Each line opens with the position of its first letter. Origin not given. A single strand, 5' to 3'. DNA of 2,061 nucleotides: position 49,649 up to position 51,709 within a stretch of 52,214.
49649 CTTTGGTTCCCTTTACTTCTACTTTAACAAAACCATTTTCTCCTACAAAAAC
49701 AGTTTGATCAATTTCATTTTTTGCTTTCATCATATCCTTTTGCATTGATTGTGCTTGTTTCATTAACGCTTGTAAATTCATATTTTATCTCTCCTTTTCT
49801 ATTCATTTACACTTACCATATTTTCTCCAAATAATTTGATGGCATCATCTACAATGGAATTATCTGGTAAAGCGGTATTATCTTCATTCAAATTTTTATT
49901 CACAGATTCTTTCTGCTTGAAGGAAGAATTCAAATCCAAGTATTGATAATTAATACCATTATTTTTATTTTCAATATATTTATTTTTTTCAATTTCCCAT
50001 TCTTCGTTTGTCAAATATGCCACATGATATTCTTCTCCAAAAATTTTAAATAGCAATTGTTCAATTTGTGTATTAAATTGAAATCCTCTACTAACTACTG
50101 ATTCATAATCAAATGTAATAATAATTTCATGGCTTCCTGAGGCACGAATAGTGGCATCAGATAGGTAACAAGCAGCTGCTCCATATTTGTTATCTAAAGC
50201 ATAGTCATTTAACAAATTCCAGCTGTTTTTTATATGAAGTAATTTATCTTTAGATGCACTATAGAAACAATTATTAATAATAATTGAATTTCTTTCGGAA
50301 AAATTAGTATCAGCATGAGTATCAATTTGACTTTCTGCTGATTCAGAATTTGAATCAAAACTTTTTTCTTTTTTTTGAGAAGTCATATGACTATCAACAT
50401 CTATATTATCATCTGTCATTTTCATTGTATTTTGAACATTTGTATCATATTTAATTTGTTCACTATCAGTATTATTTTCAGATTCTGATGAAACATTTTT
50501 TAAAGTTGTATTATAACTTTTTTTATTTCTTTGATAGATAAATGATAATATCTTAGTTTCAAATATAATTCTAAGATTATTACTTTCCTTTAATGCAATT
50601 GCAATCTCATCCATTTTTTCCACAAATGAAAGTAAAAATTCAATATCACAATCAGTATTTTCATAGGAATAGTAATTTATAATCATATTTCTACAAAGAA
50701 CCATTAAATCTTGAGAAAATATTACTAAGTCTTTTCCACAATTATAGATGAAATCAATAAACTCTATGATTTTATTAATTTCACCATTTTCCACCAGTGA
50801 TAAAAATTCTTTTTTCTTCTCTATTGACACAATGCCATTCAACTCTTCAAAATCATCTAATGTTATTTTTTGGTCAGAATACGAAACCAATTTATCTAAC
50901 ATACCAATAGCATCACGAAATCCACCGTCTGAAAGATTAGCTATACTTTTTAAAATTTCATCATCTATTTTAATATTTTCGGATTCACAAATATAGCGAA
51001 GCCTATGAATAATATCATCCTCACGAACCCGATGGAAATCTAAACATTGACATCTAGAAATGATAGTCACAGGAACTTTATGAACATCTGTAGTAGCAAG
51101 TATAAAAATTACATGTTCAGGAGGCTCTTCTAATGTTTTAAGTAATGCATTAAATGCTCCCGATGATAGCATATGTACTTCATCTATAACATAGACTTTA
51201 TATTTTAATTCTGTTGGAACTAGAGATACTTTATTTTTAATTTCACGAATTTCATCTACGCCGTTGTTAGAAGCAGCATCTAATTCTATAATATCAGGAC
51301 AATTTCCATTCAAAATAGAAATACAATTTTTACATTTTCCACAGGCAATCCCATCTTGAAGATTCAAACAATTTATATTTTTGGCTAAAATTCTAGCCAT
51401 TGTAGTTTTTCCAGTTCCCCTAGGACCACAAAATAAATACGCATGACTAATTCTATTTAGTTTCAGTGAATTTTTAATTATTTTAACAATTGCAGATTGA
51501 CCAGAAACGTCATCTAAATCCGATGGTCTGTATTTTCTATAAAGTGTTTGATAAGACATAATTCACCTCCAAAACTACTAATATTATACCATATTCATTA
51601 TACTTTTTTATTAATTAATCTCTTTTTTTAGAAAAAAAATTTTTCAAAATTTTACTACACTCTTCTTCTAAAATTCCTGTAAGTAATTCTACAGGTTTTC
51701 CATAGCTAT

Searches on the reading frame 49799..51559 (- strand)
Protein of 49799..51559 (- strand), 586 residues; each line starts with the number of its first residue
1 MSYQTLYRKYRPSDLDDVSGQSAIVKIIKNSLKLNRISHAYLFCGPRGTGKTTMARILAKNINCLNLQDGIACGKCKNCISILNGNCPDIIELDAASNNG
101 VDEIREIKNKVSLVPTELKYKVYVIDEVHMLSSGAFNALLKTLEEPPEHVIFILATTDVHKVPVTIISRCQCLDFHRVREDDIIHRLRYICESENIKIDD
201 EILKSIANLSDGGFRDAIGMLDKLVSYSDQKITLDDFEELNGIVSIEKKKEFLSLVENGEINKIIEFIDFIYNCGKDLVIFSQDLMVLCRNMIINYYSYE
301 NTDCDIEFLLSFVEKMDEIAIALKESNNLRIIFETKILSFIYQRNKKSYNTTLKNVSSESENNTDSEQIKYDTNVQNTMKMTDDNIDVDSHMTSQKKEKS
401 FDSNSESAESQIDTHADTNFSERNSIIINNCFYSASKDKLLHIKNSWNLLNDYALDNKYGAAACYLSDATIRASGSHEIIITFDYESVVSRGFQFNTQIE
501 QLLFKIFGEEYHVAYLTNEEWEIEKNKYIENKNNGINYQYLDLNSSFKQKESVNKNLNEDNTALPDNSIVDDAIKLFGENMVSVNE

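Call 76: search_protein_families(library=pfam, proteins=[window:49799-51559:-], max_evalue=0.00001)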
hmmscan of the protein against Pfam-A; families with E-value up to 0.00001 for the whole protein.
window:49799-51559:- (586 aa): 5 families
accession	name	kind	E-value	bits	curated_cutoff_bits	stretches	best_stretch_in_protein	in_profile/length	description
PF13177.12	DNA_pol3_delta2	-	4.5e-47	160.5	27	1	21-177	2-159/161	DNA polymerase III, delta subunit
PF00004.35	AAA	-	9.8e-13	49.1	21.2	1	42-171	2-124/131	ATPase family associated with various cellular activities (AAA)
PF21960.2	RCF1-5-like_lid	-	3.5e-08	33.7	27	1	186-221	2-38/43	RCF1/5-like, AAA+ ATPase lid domain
PF22608.2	DNAX_ATPase_lid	-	1.2e-06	28.6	27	1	183-229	2-48/49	DNA polymerase III clamp loader subunit, ATPase lid domain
PF05496.18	RuvB_N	-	2.8e-06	27.6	27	0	11-83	2-79/159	Holliday junction DNA helicase RuvB P-loop domain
